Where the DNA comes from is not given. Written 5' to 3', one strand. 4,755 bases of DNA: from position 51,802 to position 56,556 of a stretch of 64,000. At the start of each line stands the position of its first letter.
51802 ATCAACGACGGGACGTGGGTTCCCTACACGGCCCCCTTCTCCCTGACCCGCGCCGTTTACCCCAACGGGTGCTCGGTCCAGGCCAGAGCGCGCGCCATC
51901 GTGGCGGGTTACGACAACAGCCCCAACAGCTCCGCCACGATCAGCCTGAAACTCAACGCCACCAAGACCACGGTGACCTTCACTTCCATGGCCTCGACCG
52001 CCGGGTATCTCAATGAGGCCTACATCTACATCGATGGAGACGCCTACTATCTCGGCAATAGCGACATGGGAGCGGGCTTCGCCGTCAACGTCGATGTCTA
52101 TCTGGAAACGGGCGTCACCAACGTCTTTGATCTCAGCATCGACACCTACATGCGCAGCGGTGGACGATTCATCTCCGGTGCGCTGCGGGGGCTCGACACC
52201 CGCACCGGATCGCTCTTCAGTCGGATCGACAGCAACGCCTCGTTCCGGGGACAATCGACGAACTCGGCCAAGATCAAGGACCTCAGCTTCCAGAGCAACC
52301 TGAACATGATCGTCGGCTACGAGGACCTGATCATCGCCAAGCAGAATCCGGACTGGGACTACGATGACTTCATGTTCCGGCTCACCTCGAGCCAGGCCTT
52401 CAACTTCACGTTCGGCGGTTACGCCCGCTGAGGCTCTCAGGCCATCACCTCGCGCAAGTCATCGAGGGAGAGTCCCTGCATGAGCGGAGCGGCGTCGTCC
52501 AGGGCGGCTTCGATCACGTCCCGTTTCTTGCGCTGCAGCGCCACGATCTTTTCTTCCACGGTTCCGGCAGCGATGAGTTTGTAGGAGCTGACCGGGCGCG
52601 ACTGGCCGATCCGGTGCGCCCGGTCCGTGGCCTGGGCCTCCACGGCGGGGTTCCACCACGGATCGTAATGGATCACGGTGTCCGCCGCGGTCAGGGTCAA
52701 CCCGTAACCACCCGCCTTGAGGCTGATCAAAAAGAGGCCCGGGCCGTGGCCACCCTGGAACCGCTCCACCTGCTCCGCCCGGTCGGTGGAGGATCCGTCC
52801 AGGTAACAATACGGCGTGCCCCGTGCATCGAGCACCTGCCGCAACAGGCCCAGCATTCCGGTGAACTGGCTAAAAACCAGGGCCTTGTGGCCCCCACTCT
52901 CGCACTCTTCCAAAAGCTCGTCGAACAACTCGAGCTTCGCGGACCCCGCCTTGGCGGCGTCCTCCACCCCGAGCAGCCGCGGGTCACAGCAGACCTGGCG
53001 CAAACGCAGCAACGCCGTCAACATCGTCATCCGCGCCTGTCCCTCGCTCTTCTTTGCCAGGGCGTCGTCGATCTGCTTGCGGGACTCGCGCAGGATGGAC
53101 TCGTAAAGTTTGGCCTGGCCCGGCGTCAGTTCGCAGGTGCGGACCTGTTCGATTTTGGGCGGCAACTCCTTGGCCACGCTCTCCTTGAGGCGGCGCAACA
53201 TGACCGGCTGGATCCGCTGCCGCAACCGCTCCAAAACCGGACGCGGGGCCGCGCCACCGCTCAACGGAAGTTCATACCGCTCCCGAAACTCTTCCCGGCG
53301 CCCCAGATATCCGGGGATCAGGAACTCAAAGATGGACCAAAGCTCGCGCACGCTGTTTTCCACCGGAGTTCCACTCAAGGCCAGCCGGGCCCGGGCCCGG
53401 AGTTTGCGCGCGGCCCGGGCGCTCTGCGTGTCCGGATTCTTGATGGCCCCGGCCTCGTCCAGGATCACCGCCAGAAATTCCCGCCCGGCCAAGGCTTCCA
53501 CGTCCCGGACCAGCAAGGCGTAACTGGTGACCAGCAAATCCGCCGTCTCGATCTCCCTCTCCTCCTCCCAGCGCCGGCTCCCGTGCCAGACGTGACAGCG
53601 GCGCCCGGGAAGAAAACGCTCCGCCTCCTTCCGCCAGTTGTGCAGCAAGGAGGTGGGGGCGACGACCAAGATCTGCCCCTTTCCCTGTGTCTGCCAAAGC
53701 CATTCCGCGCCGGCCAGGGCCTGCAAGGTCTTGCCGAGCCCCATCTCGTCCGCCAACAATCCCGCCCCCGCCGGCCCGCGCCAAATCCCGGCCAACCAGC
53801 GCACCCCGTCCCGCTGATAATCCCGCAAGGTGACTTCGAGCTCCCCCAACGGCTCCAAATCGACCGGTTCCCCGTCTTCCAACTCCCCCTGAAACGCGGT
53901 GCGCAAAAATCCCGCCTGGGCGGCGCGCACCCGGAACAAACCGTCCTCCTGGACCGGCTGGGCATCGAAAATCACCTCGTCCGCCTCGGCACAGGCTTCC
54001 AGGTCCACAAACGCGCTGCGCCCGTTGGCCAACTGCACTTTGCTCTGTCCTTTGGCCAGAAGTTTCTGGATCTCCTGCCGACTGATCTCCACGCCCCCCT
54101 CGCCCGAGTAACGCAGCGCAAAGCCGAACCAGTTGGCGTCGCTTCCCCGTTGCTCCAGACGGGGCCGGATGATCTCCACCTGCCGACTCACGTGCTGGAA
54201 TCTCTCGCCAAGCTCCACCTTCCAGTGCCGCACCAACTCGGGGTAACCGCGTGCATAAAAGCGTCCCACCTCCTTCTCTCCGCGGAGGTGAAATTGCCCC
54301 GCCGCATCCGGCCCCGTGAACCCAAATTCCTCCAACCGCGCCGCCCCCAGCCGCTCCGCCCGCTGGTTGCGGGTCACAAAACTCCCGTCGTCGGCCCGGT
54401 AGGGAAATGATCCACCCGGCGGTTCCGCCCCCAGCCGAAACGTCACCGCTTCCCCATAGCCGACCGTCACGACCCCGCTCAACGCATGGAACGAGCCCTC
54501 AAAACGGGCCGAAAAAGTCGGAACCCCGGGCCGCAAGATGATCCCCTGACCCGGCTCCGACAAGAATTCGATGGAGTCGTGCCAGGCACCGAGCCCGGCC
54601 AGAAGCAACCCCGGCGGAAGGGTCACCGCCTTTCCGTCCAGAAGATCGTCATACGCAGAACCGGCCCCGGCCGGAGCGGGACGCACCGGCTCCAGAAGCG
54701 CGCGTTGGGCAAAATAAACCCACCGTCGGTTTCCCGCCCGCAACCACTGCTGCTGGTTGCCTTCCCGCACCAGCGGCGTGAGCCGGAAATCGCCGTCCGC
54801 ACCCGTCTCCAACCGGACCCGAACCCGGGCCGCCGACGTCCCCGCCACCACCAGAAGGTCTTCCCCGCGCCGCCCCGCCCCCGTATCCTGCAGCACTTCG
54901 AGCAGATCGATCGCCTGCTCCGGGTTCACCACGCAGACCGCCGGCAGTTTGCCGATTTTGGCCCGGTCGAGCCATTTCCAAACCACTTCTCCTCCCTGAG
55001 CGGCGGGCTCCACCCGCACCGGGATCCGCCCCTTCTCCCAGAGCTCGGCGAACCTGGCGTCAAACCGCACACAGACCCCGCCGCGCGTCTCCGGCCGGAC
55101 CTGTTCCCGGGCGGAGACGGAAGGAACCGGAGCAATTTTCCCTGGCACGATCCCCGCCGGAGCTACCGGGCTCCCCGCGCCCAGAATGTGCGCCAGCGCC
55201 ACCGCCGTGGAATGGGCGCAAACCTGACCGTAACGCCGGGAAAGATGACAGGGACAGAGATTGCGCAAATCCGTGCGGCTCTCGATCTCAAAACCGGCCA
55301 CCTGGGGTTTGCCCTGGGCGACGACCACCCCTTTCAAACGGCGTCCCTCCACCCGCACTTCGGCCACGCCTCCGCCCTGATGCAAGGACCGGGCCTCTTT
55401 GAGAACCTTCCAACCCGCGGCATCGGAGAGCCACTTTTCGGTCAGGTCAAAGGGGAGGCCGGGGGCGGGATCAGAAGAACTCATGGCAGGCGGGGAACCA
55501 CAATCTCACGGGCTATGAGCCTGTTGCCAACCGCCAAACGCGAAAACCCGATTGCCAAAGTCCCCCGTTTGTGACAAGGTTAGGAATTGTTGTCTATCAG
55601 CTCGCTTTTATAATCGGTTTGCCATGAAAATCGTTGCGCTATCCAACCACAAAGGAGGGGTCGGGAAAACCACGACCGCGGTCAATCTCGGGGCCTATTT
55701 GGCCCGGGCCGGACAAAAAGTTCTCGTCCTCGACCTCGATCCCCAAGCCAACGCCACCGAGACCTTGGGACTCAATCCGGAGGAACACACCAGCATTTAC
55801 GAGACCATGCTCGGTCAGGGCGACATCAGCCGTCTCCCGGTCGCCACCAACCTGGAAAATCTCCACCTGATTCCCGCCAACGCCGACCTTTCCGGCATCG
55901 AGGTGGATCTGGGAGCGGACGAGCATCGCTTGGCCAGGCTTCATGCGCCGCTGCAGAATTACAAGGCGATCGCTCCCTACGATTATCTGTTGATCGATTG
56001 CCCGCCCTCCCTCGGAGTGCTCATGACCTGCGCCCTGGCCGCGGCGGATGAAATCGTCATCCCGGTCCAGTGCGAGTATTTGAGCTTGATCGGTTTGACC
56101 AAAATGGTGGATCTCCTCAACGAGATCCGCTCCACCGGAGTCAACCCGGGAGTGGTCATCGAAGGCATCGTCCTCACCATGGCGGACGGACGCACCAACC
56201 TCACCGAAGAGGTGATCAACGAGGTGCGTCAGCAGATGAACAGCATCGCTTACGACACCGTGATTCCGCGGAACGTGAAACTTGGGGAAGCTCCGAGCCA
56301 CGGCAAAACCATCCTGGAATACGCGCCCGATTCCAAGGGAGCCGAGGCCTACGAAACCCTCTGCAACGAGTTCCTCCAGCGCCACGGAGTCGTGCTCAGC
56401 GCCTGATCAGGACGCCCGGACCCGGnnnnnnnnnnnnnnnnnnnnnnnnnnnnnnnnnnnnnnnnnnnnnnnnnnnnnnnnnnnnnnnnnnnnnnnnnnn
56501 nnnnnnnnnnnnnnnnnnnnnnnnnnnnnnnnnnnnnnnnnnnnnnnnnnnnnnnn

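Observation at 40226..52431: Candidate unit: pseudopilin-like gene plus acidic repeat protein, divergent from a hybrid sensor kinase plus the giant pilin-like gene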

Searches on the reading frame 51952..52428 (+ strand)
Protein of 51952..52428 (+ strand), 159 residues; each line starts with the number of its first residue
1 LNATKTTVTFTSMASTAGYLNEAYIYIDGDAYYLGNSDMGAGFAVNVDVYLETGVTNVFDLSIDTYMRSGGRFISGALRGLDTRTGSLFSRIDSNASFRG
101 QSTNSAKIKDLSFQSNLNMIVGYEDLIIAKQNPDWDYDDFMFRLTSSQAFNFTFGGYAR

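Call 61: search_solved_structures(query=A6, max_evalue=10)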
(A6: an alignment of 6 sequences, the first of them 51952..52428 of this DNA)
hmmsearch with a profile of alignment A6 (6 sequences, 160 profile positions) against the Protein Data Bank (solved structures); distinct sequences matched with E-value up to 10: 4.
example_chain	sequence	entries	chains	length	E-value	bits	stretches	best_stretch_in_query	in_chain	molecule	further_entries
5t8v_A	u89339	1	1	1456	0.018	18.2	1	68-145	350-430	Putative uncharacterized protein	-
2x1w_L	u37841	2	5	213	0.061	16.5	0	61-96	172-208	VASCULAR ENDOTHELIAL GROWTH FACTOR RECEPTOR 2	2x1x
3v6b_R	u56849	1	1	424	0.36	14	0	61-96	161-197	Vascular endothelial growth factor receptor 2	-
3v2a_R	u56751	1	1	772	1.6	11.9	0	61-96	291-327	Vascular endothelial growth factor receptor 2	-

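Call 73: predict_structure(alignment_id=A6)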
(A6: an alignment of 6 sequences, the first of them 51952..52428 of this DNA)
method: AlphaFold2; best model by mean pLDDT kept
length: 159 residues; sequences in the alignment: 6
mean_pLDDT: 47.2   pTM: 0.50
mean pLDDT of the five models: 47.2, 46.9, 40.9, 37.6, 35.5
residues with pLDDT >= 90: 0; 70-90: 2; 50-70: 71; < 50: 86
segments of 3 or more residues with pLDDT < 50: 54-60, 66-69, 75-116, 122-139, 150-159
pLDDT, mean of each block of 10 residues (from residue 1): 64 56 57 61 67 50 51 46 32 30 31 43 40 42 55 32
secondary structure, 60 per line:
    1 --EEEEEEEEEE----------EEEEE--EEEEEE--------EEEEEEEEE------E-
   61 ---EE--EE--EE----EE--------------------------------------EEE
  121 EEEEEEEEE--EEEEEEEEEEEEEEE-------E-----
elements in order: E3-12 E23-27 E30-35 E44-52 E118-129 E132-146

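Call 84: search_protein_families(library=pfam, alignment_id=A6, max_evalue=1)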
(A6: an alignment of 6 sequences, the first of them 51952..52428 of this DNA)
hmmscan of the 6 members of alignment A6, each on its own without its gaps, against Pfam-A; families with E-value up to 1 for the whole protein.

A. member 1, window:51952-52428:+ (159 aa): 1 family
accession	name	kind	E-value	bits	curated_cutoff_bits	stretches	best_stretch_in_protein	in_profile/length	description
PF13448.11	DUF4114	-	0.0002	22.6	27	1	86-146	30-84/85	Domain of unknown function (DUF4114)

B. families by the number of members that match (of 6 scanned): 1 family
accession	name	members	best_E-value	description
PF13448.11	DUF4114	6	0.00015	Domain of unknown function (DUF4114)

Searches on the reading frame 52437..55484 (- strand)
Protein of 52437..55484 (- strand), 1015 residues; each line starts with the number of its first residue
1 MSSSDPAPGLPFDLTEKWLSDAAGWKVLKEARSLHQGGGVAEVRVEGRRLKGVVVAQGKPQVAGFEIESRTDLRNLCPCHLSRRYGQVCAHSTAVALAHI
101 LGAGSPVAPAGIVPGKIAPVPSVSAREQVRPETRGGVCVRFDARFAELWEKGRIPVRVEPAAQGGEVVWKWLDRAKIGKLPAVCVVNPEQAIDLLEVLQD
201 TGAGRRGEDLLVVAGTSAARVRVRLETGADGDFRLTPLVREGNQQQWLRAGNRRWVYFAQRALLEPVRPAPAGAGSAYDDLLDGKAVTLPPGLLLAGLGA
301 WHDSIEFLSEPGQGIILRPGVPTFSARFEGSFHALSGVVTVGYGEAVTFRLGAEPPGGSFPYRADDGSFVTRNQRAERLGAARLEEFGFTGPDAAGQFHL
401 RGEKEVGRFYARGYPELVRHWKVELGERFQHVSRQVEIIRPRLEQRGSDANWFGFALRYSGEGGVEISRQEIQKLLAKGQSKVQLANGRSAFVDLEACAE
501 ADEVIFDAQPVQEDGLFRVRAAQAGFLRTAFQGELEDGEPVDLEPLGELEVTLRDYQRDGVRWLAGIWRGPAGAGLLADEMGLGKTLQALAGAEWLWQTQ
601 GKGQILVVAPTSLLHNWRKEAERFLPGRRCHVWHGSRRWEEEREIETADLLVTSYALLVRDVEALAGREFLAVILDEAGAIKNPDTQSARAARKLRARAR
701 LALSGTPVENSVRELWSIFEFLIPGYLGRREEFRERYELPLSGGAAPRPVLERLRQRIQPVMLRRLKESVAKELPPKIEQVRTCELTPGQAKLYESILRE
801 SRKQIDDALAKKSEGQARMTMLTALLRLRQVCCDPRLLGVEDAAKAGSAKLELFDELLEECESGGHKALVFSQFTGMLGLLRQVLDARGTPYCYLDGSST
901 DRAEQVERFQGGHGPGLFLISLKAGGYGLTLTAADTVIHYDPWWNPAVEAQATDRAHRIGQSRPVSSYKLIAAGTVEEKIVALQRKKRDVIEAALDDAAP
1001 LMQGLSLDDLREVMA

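Call 7: search_protein_families(library=pfam, proteins=[window:52437-55484:-], max_evalue=0.01)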
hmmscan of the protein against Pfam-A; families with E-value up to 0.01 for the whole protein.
window:52437-55484:- (1015 aa): 5 families
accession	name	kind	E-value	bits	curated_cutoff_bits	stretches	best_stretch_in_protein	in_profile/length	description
PF00176.29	SNF2-rel_dom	-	3.7e-66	223.6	24.9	1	556-837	1-290/290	SNF2-related domain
PF00271.37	Helicase_C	-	1.7e-20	73.7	23.5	1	850-960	2-110/110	Helicase conserved C-terminal domain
PF04851.21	ResIII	-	4.3e-10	40.2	22.5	1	551-708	2-163/164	Type III restriction enzyme, res subunit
PF00270.35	DEAD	-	3.5e-07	30.6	26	1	580-711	22-163/167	DEAD/DEAH box helicase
PF08455.15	SNF2_assoc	-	9.7e-05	21.9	27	1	340-482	164-285/373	Bacterial SNF2 helicase associated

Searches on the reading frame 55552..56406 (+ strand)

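Call 43: search_protein_families(library=pfam, proteins=[window:55552-56406:+], max_evalue=0.001)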
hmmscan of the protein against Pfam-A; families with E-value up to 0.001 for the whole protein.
window:55552-56406:+ (284 aa): 8 families
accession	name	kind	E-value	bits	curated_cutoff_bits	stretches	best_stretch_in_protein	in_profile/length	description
PF13614.12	AAA_31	-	1.9e-54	184.7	27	1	25-198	1-172/177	AAA domain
PF01656.29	CbiA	-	1.8e-25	89.7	25.4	1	29-254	2-125/125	CobQ/CobB/MinD/ParA nucleotide binding domain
PF00142.24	Fer4_NifH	-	1.8e-15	57.6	25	1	34-278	8-248/271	4Fe-4S iron sulfur cluster binding proteins, NifH/frxC family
PF10609.15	ParA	-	1.6e-13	51.1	27.1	1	26-64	4-42/246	NUBPL iron-transfer P-loop NTPase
PF09140.17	MipZ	-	1.3e-11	44.7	20.7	1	27-178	2-135/262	ATPase MipZ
PF06564.18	CBP_BcsQ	-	7.9e-11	42.4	21.3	1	25-272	1-231/234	Cellulose biosynthesis protein BcsQ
PF02374.21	ArsA_ATPase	-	1e-07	31.9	24.3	1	33-73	8-48/305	Anion-transporting ATPase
PF07015.17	VirC1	-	0.00044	20.1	24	0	25-63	1-39/231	VirC1 protein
